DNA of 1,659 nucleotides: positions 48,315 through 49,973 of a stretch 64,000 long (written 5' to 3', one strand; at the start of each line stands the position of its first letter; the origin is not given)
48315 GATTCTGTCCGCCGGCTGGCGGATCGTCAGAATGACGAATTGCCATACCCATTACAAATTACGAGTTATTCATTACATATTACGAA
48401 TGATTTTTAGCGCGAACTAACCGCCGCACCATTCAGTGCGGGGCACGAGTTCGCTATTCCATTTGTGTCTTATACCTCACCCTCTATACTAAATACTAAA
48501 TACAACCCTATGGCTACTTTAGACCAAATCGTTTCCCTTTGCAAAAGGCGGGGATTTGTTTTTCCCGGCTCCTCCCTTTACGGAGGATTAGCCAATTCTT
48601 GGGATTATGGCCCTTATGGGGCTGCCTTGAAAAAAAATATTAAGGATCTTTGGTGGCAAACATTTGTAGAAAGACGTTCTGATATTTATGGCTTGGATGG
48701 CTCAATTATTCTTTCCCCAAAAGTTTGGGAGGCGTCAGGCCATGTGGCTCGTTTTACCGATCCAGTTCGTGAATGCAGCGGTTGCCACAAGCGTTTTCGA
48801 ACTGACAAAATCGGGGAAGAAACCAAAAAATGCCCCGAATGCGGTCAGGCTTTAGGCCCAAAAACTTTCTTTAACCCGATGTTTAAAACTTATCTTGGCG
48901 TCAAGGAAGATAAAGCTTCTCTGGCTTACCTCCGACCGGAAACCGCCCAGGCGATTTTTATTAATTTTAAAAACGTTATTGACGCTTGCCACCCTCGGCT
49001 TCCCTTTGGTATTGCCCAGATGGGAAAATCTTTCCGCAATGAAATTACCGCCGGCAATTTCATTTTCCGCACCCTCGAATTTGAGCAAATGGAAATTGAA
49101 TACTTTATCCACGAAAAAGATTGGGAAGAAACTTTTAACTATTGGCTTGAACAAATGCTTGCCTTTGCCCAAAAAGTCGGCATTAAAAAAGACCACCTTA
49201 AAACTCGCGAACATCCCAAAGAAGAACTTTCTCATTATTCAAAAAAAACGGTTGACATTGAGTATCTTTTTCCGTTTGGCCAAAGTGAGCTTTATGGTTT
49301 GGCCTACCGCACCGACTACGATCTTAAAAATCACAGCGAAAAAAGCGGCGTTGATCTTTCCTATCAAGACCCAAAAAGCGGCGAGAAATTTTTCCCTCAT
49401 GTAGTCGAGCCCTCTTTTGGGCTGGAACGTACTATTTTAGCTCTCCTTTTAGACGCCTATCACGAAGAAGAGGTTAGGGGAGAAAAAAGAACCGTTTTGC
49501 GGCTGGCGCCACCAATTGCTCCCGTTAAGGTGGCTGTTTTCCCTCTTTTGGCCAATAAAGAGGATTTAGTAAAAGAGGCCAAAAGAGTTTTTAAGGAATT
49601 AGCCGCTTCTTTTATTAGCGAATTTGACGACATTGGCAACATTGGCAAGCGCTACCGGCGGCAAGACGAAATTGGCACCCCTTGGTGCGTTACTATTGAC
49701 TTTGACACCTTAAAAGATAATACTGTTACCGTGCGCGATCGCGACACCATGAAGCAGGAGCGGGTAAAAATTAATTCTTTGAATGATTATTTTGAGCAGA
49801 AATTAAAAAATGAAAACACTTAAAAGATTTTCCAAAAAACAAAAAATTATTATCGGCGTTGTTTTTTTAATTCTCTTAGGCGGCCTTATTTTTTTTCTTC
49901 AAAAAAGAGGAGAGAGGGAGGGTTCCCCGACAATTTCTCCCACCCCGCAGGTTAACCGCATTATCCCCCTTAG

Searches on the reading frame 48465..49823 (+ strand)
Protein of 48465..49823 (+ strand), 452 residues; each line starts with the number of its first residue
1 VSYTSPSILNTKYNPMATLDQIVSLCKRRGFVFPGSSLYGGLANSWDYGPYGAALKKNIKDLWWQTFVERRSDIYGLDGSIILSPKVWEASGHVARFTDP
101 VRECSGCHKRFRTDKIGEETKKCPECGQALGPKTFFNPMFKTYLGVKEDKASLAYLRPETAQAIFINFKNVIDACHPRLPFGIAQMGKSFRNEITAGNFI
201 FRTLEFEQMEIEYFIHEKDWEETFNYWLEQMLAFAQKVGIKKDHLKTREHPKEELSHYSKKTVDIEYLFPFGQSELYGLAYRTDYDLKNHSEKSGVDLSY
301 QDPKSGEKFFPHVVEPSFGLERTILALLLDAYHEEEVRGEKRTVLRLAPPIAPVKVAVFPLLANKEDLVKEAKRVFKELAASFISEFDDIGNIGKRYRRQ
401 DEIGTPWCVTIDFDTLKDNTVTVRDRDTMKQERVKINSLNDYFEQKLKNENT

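Call 64: search_protein_families(library=pfam, proteins=[window:48465-49823:+], max_evalue=0.001)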
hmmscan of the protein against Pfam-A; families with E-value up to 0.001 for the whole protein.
window:48465-49823:+ (452 aa): 2 families
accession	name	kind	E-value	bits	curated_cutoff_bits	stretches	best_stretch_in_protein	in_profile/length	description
PF03129.25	HGTP_anticodon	-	1.8e-21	76.5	21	1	355-445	1-93/94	Anticodon binding domain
PF00587.30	tRNA-synt_2b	-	1.4e-12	48.4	29.3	1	150-328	7-176/179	tRNA synthetase class II core domain (G, H, P, S and T)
